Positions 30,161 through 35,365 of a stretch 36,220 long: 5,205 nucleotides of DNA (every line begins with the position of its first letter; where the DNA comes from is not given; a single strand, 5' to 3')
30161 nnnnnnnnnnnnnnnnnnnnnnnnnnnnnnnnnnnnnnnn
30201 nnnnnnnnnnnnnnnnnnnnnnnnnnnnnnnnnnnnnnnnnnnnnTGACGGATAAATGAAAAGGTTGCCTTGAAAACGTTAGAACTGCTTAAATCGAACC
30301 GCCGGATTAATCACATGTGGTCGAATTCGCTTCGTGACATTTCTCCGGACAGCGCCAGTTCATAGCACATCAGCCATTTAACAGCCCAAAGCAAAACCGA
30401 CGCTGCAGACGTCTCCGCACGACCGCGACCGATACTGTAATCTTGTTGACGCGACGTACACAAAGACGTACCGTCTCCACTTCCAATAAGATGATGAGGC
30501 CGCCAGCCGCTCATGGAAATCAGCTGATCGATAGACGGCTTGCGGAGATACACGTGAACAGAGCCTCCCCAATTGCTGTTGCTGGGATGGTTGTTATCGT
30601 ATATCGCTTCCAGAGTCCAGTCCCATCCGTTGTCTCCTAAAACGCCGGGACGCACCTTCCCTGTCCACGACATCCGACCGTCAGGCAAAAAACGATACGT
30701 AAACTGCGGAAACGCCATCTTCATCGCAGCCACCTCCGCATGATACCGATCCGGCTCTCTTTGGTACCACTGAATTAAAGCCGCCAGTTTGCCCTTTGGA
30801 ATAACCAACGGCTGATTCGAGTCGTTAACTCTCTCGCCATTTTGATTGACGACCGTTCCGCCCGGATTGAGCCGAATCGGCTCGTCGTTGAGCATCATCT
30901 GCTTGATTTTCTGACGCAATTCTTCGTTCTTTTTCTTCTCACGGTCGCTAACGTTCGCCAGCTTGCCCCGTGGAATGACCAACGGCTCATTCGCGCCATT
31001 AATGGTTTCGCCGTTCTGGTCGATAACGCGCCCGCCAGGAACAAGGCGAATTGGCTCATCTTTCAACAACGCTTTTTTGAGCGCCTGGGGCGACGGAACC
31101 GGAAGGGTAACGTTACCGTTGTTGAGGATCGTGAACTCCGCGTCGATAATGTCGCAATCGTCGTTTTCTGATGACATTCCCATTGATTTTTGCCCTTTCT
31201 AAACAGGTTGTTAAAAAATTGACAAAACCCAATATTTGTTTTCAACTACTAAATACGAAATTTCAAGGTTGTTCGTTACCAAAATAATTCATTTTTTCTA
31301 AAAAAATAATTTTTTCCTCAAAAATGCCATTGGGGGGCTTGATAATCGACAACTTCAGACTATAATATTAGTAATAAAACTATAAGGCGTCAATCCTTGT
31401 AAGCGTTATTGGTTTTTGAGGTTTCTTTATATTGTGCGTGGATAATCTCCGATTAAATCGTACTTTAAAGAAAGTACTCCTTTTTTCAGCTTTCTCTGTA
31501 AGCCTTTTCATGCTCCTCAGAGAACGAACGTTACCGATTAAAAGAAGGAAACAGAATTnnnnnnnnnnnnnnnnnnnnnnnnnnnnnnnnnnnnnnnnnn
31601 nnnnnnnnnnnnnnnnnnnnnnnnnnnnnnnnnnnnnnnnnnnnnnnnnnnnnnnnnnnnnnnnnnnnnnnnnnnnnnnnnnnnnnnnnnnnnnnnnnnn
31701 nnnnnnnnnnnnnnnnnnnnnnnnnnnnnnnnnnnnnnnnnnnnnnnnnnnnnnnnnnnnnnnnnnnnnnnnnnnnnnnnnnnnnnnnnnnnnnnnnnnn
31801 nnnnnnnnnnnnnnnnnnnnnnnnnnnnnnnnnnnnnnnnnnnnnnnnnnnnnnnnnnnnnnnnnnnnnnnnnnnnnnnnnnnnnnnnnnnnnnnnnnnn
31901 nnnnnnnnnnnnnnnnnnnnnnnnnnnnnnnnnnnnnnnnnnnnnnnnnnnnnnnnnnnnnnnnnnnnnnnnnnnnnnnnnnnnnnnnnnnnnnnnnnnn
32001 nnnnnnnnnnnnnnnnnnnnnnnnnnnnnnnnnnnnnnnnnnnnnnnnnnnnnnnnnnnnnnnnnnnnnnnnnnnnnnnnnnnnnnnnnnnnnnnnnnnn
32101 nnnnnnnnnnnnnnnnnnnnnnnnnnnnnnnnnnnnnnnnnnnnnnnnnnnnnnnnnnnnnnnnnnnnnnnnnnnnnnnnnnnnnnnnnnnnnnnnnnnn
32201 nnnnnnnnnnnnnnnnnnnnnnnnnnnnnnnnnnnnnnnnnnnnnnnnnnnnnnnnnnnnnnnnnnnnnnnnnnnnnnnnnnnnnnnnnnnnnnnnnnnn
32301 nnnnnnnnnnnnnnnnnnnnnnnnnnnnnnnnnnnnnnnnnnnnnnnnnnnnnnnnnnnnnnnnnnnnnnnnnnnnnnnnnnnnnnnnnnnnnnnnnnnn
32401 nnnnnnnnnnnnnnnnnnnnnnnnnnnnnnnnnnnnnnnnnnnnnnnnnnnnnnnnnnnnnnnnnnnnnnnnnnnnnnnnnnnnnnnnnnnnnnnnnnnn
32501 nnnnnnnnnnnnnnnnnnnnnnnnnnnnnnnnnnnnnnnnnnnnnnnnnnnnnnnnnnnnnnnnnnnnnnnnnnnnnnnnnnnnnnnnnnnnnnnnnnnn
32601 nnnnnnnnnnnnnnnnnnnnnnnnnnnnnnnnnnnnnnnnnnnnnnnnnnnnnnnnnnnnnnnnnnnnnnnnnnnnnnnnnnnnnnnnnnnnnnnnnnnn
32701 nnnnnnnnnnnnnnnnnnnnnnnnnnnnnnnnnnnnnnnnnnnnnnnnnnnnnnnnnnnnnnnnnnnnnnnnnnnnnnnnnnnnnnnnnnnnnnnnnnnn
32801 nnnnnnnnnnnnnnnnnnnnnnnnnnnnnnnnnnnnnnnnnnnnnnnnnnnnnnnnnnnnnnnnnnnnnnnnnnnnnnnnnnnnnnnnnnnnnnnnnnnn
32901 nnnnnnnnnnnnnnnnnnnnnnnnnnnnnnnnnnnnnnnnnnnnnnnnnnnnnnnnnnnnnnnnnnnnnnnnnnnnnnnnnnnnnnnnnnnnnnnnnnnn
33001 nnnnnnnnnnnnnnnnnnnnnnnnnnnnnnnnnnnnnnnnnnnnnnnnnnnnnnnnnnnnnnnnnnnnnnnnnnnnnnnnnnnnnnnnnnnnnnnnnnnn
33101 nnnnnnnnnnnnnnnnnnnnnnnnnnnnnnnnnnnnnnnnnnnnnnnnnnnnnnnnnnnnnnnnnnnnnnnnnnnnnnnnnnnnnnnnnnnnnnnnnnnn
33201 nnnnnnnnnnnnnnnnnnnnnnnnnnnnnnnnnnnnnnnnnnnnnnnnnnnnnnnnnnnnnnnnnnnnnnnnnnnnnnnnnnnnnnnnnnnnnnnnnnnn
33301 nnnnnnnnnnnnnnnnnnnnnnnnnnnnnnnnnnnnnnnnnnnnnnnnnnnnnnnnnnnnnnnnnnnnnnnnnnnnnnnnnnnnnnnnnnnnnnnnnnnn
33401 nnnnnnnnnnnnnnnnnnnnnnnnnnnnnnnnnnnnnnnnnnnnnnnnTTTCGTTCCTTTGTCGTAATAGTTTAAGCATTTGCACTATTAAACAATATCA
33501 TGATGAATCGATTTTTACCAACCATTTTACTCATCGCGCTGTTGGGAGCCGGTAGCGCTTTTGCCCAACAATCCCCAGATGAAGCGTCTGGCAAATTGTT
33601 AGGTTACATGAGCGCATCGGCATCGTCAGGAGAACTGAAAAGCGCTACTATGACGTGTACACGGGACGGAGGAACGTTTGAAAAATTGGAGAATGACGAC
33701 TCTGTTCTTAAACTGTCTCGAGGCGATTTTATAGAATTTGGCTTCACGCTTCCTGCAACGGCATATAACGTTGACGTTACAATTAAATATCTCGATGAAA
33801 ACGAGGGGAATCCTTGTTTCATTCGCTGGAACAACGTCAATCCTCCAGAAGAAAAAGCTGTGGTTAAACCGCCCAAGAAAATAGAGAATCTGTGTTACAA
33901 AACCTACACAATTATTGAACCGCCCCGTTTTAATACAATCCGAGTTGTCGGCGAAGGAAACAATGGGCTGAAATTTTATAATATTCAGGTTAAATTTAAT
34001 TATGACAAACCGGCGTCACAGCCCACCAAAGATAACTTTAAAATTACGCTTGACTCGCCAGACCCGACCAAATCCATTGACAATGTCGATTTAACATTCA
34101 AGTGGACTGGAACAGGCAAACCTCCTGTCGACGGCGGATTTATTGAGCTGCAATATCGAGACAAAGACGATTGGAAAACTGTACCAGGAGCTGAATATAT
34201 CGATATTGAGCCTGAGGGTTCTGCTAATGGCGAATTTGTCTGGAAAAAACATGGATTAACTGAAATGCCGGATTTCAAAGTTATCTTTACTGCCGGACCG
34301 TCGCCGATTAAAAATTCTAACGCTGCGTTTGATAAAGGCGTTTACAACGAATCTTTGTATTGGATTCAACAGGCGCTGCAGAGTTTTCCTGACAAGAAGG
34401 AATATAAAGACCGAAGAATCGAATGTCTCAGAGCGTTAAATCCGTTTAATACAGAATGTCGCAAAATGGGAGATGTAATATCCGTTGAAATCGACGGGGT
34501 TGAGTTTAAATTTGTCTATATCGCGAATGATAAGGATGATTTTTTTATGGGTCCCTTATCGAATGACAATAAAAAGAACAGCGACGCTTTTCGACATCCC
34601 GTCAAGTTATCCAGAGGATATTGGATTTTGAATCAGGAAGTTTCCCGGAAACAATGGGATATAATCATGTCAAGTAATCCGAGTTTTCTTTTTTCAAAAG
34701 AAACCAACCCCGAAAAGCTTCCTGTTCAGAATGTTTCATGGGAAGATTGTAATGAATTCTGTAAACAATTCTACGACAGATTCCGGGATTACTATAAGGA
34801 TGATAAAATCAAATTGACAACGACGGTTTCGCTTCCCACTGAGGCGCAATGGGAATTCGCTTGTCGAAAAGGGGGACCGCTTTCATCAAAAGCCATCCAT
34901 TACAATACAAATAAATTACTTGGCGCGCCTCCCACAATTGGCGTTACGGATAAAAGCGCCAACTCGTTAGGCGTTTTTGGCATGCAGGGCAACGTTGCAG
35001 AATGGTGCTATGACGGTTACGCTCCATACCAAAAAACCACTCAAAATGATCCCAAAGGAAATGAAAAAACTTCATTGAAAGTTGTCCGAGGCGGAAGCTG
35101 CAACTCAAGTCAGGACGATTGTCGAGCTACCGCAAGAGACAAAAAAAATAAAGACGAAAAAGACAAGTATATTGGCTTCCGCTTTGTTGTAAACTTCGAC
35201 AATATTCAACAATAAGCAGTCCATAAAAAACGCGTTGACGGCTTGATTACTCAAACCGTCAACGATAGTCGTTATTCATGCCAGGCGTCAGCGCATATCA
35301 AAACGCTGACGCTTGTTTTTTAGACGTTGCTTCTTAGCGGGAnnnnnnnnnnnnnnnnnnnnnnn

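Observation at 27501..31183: Compact E2-like / JAB-E1 / membrane peptide / Asn-Gly repeat operon: ubiquitin-type conjugation machinery with no recognisable Ubl, cyclase or known effector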

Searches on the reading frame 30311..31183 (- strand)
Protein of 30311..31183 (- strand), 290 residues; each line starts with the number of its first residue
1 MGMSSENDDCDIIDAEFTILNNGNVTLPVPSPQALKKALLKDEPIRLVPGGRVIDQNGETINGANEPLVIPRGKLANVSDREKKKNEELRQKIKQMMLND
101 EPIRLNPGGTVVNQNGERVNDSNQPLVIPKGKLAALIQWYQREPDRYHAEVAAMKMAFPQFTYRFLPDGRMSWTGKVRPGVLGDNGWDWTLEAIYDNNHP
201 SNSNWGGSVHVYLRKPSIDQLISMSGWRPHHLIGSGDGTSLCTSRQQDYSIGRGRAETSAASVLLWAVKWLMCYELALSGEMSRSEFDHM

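Call 3: search_protein_families(library=pfam, proteins=[window:30311-31183:-], max_evalue=1)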
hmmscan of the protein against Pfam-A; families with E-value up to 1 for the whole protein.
window:30311-31183:- (290 aa): 1 family
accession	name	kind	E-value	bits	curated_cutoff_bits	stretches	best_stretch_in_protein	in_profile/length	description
PF17648.7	Luciferase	-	0.14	12.8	23.7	1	206-235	10-39/63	Luciferase domain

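Call 4: search_protein_families(library=padloc, proteins=[window:30311-31183:-], max_evalue=1)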
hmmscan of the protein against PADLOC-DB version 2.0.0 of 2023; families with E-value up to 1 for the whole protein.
window:30311-31183:- (290 aa): 6 families
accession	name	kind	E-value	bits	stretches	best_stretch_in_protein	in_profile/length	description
PDLC00877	E2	-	1.8e-09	35.7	1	147-278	8-128/150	E2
PDLC00876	E2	-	2.7e-09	34.9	1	147-276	12-122/158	E2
PDLC00863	E2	-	9.1e-07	27.1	1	149-278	13-127/149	E2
PDLC00860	E2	-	0.00024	18.9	1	134-177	6-47/188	E2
PDLC00864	E2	-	0.00034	18.6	1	141-278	6-129/153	E2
PDLC00816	Cyclase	-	0.047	10.5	1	108-277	378-529/542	oligonucleotide-cyclase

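Call 5: search_protein_families(library=ncbifam, proteins=[window:30311-31183:-], max_evalue=1)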
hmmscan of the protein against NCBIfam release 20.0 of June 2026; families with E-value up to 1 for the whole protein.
window:30311-31183:- (290 aa): 0 families

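Call 7: search_protein_families(library=phrogs, proteins=[window:30311-31183:-], max_evalue=0.1)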
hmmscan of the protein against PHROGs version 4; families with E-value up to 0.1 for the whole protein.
window:30311-31183:- (290 aa): 0 families

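Call 37: find_homologous_proteins(query=window:30311-31183:-, max_evalue=0.00001)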
Query window:30311-31183:- (290 aa): 47 proteins with E <= 0.00001 among 1304 candidates.
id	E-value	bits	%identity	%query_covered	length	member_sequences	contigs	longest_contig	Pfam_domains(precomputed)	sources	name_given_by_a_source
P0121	8.5e-180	615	91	100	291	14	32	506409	PF26395.1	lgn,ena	-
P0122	8.7e-69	250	47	88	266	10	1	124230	PF26395.1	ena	-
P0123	1.9e-53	200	42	90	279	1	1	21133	PF26395.1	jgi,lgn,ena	-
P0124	1.4e-50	190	45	88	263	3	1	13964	PF26395.1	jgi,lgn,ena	-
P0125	2.2e-50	190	44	89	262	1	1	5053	PF26395.1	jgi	jgi:hypothetical protein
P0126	6.3e-50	188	44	86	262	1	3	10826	PF26395.1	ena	-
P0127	2.7e-48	183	42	88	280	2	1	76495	PF26395.1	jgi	jgi:hypothetical protein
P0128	6.5e-48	182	42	88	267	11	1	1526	PF26395.1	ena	-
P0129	1.8e-47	180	40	93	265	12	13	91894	PF26395.1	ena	-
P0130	4.6e-47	179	42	88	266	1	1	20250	PF26395.1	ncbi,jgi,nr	ncbi:MAG: hypothetical protein LBK07_01205 [Tannerella sp.]|jgi:hypothetical protein|nr:hypothetical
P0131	1.4e-46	177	41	88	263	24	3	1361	PF26395.1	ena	-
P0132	2.0e-46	177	46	66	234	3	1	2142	PF26395.1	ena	-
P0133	7.2e-45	172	36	84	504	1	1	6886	PF26395.1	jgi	jgi:hypothetical protein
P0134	9.8e-45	171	41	88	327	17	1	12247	PF26395.1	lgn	-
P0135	3.0e-44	170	44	76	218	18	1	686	-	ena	-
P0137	5.8e-44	169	39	76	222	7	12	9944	PF26395.1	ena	-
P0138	1.4e-43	168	39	88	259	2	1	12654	PF26395.1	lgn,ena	-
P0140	7.8e-43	165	38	89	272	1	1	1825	PF26395.1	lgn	-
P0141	9.2e-43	165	40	78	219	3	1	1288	PF26395.1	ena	-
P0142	2.1e-42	164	40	77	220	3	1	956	PF26395.1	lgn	-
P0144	7.6e-42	162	39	88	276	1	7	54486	PF26395.1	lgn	-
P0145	9.3e-42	162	39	75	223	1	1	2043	PF26395.1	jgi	jgi:hypothetical protein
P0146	1.3e-41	161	43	69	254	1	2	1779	PF26395.1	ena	-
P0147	4.5e-41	159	38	77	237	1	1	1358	PF26395.1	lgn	-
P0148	1.8e-40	157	40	76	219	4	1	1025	PF26395.1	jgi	-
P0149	1.5e-38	151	38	76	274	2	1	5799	PF26395.1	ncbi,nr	ncbi:MAG TPA: hypothetical protein VM935_16545 [Chitinophagaceae bacterium]|nr:hypothetical protein 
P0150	3.9e-38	150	45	55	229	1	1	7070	PF26395.1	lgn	-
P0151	4.2e-38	150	42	61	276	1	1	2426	PF26395.1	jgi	jgi:hypothetical protein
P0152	2.3e-37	147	38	78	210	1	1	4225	PF26395.1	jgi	jgi:hypothetical protein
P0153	6.5e-37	146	36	88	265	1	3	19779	PF26395.1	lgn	-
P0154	8.5e-37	145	39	77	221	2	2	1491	PF26395.1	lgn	-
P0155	8.8e-37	145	37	88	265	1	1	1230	PF26395.1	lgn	-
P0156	4.6e-36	143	38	82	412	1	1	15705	PF26395.1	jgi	-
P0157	6.9e-36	142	38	68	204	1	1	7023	PF26395.1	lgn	-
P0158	5.2e-35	139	38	85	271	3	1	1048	PF26395.1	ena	-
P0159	3.7e-34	137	43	56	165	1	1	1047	PF26395.1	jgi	jgi:hypothetical protein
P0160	5.3e-34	136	38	76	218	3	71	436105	PF26395.1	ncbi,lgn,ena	-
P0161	9.3e-34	135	37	88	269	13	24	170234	PF26395.1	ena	-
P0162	1.2e-33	135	38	72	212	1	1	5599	PF26395.1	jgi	jgi:hypothetical protein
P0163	5.0e-33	133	36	84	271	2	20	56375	PF26395.1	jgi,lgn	jgi:hypothetical protein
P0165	1.4e-28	118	35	89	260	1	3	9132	PF26395.1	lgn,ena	-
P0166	1.7e-28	118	37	79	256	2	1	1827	PF26395.1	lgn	-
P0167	1.6e-21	95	39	52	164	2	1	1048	PF26395.1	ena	-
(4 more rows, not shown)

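Call 48: predict_structure(alignment_id=A2)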
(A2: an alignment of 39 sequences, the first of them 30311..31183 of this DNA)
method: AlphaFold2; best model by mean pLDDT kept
length: 290 residues; sequences in the alignment: 39
mean_pLDDT: 70.5   pTM: 0.53
mean pLDDT of the five models: 70.5, 66.5, 66.2, 65.0, 63.9
residues with pLDDT >= 90: 69; 70-90: 78; 50-70: 96; < 50: 47
segments of 3 or more residues with pLDDT < 50: 1-28, 71-77, 130-135, 251-254
pLDDT, mean of each block of 10 residues (from residue 1): 40 30 35 66 62 57 57 49 70 70 60 63 58 59 85 90 90 94 89 85 65 94 91 84 71 59 90 91 89
secondary structure, 60 per line:
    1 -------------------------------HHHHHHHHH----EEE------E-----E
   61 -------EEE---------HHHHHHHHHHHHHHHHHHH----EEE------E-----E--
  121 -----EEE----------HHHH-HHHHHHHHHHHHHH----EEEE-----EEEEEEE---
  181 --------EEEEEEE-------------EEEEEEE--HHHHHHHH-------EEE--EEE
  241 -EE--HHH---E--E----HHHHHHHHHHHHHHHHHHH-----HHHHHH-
elements in order: H32-40 E45-47 E68-70 H80-98 E103-105 E126-128 H139-142 H144-157 E162-165 E171-177 E189-195 E209-215 H218-225 E233-235 E238-240 H260-278 H284-289

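Call 52: search_solved_structures(query=A2, max_evalue=1)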
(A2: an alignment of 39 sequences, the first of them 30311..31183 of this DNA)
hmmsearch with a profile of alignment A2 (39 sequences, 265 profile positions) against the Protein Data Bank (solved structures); distinct sequences matched with E-value up to 1: 9.
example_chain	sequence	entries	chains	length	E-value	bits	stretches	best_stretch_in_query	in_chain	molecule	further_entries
9pvh_A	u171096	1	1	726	0.11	15.3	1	64-159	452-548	Cullin-4A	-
4a0k_A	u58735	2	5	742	0.11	15.2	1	64-159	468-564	CULLIN-4A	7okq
2hye_C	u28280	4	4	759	0.12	15.2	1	64-159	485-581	Cullin-4A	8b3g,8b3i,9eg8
9lwi_G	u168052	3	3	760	0.12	15.2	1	64-159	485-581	Cullin-4A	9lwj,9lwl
7opc_e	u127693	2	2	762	0.12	15.2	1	64-159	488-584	Cullin-4A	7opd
9uum_A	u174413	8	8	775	0.12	15.1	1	64-159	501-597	Cullin-4A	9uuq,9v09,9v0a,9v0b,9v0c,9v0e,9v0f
5cws_C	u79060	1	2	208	0.51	13.1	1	55-130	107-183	Nucleoporin NSP1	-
8hsb_B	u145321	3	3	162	0.61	12.9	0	141-251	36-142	Type VI secretion protein | E2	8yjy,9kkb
7tbi_M1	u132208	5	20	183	0.8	12.5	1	55-129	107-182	Nsp1 | NUP62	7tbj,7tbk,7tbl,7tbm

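Call 53: fold_search(model_id=the predicted structure, library=pdb)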
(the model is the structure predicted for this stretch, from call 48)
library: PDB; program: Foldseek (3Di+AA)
matches with E <= 10: 452; with E <= 0.001: 0
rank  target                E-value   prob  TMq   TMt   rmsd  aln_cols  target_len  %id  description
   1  3r42_A                1.1e-01  0.57  0.23  0.38   8.0       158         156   14  Crystal structure of the yeast vps23 UEV domain in complex with a vps27 PSDP peptide (released 2011-05-04)
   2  8a58_A                1.4e-01  0.80  0.27  0.46   5.2       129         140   18  X-ray structure of TRIM21 RING E3 ligase in complex with E2 enzyme Ube2W (released 2023-04-26)
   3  3r3q                  1.5e-01  0.47  0.24  0.40  10.4       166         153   13  Crystal structure of the yeast Vps23 UEV domain (released 2011-05-04)
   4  3k1l_B                3.3e-01  0.25  0.17  0.14  11.7       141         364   10  Crystal Structure of FANCL (released 2010-02-16)
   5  8yhg_B                4.2e-01  0.18  0.14  0.26  10.5        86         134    9  The complex structure of SdnG with its analogue of substrate (released 2025-10-22)
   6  3vz9_B                4.2e-01  0.16  0.14  0.30   7.5        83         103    7  Crystal structure of the chicken Spc24-Spc25 globular domain (released 2013-04-03)
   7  8qat_D                5.0e-01  0.21  0.23  0.28   6.3       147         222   13  Cryo-EM structure of Fts-Hook3-FHIP1B at 3.2 A resolution. (released 2024-09-04)
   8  1rqq_A                5.0e-01  0.10  0.13  0.12   9.9        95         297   16  Crystal Structure of the Insulin Receptor Kinase in Complex with the SH2 Domain of APS (released 2003-12-30)
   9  4rer_A                5.0e-01  0.08  0.13  0.09  13.6       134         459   13  Crystal structure of the phosphorylated human alpha1 beta2 gamma1 holo-AMPK complex bound to AMP and cyclodextrin (released 2014-12-10)
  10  7e2m_B                5.3e-01  0.23  0.18  0.34   6.1        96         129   11  Crystal structure of the RWD domain of human GCN2 - 2 (released 2021-03-17)
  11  8yhg_A                6.0e-01  0.14  0.14  0.25  10.0        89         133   10  The complex structure of SdnG with its analogue of substrate (released 2025-10-22)
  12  3k1l_A                6.4e-01  0.41  0.15  0.12   4.2        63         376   14  Crystal Structure of FANCL (released 2010-02-16)
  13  5hpt_C                6.4e-01  0.38  0.27  0.46   7.0       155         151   12  System-wide modulation of HECT E3 ligases with selective ubiquitin variant probes: WWP1, Ubv P2.3 and UBCH7 (released 2016-03-16)
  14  8g5t_A                8.1e-01  0.21  0.11  0.07   8.5        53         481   19  Crystal structure of apo TnmK2 (released 2023-10-18)
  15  7xsi_A                8.1e-01  0.11  0.12  0.22  10.5        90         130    9  SdnG, a Diels Alderase catalyzed the formation of norbornene skeleton in Sordarin biosynthetic pathway (released 2022-12-28)
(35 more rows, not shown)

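Call 90: search_protein_families(library=pfam, proteins=[P0122], max_evalue=1)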
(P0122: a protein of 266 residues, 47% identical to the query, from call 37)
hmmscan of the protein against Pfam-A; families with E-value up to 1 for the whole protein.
P0122 (266 aa): 2 families
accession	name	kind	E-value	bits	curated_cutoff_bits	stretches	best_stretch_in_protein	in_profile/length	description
PF17648.7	Luciferase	-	0.037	14.6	23.7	1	180-207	11-38/63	Luciferase domain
PF06016.17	Reovirus_L2_8th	-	0.2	12.3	27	0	96-110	50-64/66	Reovirus core-spike protein lambda-2 (L2), C-terminal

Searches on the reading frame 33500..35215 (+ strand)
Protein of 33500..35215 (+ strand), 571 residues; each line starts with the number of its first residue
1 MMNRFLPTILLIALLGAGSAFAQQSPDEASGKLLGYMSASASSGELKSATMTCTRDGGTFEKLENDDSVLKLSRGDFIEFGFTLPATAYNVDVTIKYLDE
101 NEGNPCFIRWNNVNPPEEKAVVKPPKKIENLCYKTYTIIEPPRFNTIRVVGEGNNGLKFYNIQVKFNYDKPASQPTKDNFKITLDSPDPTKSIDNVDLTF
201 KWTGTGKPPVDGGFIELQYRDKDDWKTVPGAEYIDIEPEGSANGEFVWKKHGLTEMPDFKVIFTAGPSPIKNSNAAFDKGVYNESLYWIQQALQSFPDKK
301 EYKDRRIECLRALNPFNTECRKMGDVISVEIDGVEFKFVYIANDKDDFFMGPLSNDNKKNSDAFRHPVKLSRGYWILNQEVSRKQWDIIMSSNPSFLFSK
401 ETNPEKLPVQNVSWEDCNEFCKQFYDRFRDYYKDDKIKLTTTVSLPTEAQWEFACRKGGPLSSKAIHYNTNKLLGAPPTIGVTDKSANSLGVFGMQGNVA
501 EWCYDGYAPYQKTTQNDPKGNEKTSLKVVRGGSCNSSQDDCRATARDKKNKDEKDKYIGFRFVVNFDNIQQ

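Call 68: search_protein_families(library=pfam, proteins=[window:33500-35215:+], max_evalue=0.001)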
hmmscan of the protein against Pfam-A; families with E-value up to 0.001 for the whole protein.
window:33500-35215:+ (571 aa): 1 family
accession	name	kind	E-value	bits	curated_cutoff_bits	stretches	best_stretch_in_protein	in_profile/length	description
PF03781.23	FGE-sulfatase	-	9.2e-29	101.3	23.3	1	348-563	13-254/255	Sulfatase-modifying factor enzyme 1-like domain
